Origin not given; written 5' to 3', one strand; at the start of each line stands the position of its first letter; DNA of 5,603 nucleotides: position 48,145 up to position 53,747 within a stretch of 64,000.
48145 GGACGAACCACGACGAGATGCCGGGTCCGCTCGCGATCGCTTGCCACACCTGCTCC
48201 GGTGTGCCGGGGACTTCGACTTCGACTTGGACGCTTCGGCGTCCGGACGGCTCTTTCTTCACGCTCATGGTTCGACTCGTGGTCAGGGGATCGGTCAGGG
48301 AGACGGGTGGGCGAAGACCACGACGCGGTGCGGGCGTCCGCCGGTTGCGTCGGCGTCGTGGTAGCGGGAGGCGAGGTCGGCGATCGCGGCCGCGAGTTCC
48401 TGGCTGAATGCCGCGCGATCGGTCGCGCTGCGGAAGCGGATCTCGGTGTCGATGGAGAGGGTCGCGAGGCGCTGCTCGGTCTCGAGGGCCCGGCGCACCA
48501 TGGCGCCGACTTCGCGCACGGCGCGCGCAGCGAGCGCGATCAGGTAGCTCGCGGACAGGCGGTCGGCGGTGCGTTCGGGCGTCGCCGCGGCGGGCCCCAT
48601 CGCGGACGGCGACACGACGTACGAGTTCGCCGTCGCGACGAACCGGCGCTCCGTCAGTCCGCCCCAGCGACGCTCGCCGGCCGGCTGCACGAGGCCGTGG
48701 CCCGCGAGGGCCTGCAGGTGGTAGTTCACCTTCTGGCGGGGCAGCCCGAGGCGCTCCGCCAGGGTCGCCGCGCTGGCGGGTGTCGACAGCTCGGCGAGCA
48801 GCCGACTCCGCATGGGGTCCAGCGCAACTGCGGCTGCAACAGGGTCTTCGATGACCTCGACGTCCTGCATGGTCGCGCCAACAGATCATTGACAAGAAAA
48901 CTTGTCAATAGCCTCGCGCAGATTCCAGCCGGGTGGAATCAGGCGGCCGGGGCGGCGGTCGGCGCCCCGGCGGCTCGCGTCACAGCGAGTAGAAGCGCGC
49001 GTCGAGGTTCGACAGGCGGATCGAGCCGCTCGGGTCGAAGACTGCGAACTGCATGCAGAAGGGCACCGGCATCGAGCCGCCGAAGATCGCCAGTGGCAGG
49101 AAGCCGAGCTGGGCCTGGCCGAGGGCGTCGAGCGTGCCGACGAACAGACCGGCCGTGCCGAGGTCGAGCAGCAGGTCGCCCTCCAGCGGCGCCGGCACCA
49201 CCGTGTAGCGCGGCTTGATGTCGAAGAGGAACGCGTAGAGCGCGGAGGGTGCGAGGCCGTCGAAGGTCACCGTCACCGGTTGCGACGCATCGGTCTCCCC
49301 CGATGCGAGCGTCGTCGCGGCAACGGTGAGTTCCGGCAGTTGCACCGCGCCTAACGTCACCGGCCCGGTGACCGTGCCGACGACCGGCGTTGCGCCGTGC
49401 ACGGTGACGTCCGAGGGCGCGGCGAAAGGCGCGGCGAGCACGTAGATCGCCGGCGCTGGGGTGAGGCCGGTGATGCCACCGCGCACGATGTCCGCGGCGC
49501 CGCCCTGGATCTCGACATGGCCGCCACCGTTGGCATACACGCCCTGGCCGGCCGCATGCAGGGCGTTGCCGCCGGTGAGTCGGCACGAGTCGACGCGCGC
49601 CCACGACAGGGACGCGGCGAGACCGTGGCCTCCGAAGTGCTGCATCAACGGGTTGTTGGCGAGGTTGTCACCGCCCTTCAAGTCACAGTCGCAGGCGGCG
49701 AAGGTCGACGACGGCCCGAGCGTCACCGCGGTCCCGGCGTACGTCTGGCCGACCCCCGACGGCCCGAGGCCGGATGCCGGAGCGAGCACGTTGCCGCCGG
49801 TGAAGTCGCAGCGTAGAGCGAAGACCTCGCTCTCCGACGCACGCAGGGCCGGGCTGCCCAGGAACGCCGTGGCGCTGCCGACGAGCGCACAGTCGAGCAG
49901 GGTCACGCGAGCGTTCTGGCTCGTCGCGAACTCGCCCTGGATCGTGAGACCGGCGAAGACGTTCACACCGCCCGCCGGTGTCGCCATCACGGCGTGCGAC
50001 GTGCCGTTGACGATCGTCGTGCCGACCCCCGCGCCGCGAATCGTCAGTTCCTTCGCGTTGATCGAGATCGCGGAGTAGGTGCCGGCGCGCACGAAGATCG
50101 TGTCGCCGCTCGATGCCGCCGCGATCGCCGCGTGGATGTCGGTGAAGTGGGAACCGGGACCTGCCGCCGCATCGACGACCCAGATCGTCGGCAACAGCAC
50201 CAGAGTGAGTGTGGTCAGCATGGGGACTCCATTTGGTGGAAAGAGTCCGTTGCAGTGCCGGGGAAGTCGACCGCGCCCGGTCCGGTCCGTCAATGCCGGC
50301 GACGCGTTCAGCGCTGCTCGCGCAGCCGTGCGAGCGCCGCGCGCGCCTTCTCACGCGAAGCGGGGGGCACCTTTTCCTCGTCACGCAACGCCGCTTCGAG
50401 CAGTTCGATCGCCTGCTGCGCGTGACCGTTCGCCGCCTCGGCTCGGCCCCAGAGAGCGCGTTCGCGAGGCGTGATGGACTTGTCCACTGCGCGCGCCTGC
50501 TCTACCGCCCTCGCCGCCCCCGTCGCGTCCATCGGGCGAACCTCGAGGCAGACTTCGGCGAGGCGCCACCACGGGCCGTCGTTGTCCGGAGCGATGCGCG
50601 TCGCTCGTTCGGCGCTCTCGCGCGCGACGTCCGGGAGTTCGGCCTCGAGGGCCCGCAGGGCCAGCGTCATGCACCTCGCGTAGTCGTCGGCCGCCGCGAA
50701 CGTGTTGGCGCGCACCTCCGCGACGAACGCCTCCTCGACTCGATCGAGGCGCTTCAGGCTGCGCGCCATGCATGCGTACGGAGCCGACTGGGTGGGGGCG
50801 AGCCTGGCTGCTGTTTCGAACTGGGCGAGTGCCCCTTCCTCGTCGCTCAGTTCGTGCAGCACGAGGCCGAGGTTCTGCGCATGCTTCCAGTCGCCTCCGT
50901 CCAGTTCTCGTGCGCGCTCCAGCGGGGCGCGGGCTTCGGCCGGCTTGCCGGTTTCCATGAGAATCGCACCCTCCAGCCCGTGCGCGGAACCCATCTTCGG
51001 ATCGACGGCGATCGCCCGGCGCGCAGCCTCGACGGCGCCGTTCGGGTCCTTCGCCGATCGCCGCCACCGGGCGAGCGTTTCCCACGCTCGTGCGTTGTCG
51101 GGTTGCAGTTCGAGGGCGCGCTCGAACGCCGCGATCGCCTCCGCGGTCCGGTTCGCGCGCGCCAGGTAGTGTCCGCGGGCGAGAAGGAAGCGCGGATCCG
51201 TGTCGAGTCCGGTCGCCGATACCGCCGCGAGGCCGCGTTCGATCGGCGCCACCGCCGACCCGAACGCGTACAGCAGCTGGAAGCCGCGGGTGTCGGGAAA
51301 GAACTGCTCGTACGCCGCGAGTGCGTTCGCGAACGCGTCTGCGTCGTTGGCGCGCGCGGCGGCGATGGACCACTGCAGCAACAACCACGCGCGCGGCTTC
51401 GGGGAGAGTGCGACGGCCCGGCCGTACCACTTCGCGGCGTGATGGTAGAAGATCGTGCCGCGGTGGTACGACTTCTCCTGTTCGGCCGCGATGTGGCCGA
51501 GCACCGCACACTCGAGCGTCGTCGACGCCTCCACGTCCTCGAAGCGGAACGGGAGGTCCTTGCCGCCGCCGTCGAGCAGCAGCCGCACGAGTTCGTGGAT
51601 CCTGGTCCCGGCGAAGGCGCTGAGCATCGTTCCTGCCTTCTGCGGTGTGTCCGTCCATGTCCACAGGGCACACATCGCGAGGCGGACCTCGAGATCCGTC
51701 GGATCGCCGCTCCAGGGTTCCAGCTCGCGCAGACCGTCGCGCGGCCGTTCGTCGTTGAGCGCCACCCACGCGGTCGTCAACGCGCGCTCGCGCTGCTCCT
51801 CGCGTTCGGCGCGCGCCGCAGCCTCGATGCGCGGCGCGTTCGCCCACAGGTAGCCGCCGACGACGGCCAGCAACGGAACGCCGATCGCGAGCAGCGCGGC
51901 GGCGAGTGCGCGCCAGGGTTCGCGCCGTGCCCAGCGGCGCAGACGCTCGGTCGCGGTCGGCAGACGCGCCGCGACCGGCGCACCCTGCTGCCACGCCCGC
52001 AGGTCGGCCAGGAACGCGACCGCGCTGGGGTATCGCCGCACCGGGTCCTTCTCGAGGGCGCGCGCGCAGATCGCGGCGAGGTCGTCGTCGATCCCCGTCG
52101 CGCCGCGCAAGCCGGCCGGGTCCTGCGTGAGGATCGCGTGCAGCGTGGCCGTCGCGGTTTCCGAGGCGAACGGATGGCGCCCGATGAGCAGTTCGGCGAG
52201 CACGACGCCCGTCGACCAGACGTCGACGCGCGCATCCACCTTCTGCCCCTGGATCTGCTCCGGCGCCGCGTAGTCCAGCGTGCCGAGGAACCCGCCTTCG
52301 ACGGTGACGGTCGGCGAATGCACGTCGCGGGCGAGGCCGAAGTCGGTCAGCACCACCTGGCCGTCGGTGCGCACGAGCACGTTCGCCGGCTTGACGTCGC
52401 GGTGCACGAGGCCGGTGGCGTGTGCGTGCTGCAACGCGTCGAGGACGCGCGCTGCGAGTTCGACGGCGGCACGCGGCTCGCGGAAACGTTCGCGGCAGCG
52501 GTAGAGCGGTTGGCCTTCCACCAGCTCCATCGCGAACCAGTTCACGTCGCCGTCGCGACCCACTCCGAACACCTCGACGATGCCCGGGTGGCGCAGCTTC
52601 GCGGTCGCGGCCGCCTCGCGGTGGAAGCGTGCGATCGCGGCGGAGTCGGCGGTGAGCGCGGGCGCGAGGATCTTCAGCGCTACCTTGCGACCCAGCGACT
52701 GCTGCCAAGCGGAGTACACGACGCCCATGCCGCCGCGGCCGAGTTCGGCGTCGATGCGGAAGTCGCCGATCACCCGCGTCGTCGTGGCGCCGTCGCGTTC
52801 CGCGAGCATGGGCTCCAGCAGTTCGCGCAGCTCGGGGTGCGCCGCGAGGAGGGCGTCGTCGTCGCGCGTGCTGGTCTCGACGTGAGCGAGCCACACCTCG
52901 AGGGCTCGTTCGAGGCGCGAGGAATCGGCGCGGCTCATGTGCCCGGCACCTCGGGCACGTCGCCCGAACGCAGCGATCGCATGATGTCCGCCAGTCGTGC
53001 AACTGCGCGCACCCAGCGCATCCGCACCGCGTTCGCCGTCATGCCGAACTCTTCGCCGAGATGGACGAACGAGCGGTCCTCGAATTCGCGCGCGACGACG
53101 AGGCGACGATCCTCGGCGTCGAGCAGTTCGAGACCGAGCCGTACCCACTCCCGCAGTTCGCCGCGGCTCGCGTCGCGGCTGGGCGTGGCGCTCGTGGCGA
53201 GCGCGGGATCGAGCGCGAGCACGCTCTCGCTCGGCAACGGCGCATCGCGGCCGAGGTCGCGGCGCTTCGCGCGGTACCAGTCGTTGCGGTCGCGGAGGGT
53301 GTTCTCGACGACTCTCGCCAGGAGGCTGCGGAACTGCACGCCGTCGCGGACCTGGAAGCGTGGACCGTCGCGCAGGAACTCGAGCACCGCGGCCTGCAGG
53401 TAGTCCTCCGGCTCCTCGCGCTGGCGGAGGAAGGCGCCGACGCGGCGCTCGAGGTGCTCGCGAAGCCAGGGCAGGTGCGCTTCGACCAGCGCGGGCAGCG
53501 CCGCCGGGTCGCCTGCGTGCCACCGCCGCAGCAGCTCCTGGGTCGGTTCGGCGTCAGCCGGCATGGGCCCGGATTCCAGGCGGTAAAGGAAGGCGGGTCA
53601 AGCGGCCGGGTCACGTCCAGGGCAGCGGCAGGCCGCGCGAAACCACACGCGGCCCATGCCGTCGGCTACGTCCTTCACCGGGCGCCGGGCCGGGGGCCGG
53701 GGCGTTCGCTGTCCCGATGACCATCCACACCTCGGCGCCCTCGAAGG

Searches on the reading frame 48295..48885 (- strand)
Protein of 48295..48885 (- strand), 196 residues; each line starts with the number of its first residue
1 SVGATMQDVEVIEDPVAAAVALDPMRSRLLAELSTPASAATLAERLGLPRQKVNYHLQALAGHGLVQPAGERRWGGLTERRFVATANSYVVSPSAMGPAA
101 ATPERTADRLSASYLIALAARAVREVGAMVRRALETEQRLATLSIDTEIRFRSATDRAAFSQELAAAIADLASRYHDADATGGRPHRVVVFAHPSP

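Call 61: search_protein_families(library=pfam, proteins=[window:48295-48885:-], max_evalue=0.00001)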
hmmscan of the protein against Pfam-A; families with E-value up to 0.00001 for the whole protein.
window:48295-48885:- (196 aa): 1 family
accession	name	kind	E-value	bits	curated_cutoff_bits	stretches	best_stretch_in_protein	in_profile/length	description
PF12840.13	HTH_20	-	9.3e-12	45.2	27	1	22-66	2-48/51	Helix-turn-helix domain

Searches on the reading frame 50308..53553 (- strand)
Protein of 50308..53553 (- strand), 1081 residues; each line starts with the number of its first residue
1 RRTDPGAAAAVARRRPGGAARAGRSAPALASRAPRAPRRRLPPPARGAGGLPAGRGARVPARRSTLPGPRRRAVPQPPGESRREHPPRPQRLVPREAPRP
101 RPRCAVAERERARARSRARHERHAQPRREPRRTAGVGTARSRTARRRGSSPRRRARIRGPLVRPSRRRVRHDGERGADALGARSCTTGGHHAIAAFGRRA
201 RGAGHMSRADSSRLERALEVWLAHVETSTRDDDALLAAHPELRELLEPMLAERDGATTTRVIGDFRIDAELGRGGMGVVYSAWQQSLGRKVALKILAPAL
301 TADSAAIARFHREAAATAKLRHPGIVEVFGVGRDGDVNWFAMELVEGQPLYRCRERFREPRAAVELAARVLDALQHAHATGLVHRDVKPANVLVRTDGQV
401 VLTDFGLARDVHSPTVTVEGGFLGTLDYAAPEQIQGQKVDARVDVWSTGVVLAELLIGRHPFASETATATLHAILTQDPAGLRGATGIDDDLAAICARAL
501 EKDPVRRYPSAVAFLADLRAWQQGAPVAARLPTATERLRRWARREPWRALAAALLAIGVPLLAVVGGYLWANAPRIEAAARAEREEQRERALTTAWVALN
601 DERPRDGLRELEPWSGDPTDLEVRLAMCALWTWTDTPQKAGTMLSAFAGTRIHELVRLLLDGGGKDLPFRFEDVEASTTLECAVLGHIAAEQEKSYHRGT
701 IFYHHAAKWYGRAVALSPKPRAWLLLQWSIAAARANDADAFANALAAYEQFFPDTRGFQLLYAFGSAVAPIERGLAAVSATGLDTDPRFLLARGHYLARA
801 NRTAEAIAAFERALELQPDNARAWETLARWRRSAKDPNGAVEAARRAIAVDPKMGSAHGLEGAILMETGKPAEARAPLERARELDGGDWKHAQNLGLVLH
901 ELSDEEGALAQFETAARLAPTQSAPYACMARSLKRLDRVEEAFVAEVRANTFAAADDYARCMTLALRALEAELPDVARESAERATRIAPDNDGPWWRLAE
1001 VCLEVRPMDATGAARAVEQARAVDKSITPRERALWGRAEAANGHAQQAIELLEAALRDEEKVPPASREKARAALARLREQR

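Call 61: search_protein_families(library=pfam, proteins=[window:50308-53553:-], max_evalue=0.00001)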
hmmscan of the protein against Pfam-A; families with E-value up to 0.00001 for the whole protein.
window:50308-53553:- (1081 aa): 13 families
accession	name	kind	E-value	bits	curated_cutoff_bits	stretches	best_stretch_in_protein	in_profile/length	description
PF00069.31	Pkinase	-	3.5e-48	164.7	31.7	1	267-508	3-252/263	Protein kinase domain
PF07714.23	PK_Tyr_Ser-Thr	-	1.1e-30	107.3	23.1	1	266-507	2-248/258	Protein tyrosine and serine/threonine kinase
PF07719.23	TPR_2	-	1.1e-15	56.8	27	0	788-820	2-34/34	Tetratricopeptide repeat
PF13181.12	TPR_8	-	5.4e-11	42.2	25.7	0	788-820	2-34/34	Tetratricopeptide repeat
PF13431.12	TPR_17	-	3e-10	40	24.4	0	809-829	1-21/34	Tetratricopeptide repeat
PF00515.34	TPR_1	-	8.3e-10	38.5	27.8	0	790-820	4-34/34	Tetratricopeptide repeat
PF14559.12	TPR_19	-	1.1e-09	39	25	0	833-895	3-64/68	Tetratricopeptide repeat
PF13414.12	TPR_11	-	1.2e-08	35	26.8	0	800-827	7-34/42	TPR repeat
PF13432.12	TPR_16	-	1.7e-08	35.1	32.7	0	791-852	1-62/65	Tetratricopeptide repeat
PF03109.22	ABC1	-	1.1e-07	31.6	22.9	1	339-412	144-218/244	ABC1 atypical kinase-like domain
PF13424.12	TPR_12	-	1.3e-06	28.9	30.1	0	792-852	8-76/77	Tetratricopeptide repeat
PF23914.1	TPR_CcmH_CycH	-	1.3e-06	28.8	42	1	813-923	42-155/158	Cytochrome c-type biogenesis protein H TPR domain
PF13428.12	TPR_14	-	3.1e-06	27.8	23.5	1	787-829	1-43/44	Tetratricopeptide repeat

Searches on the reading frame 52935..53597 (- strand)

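Call 61: search_protein_families(library=pfam, proteins=[window:52935-53597:-], max_evalue=0.00001)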
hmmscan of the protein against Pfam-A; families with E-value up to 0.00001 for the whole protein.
window:52935-53597:- (220 aa): 1 family
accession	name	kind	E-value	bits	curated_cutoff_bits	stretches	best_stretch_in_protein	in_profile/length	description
PF04542.20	Sigma70_r2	-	7.8e-07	29.2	24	1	37-104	1-64/71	Sigma-70 region 2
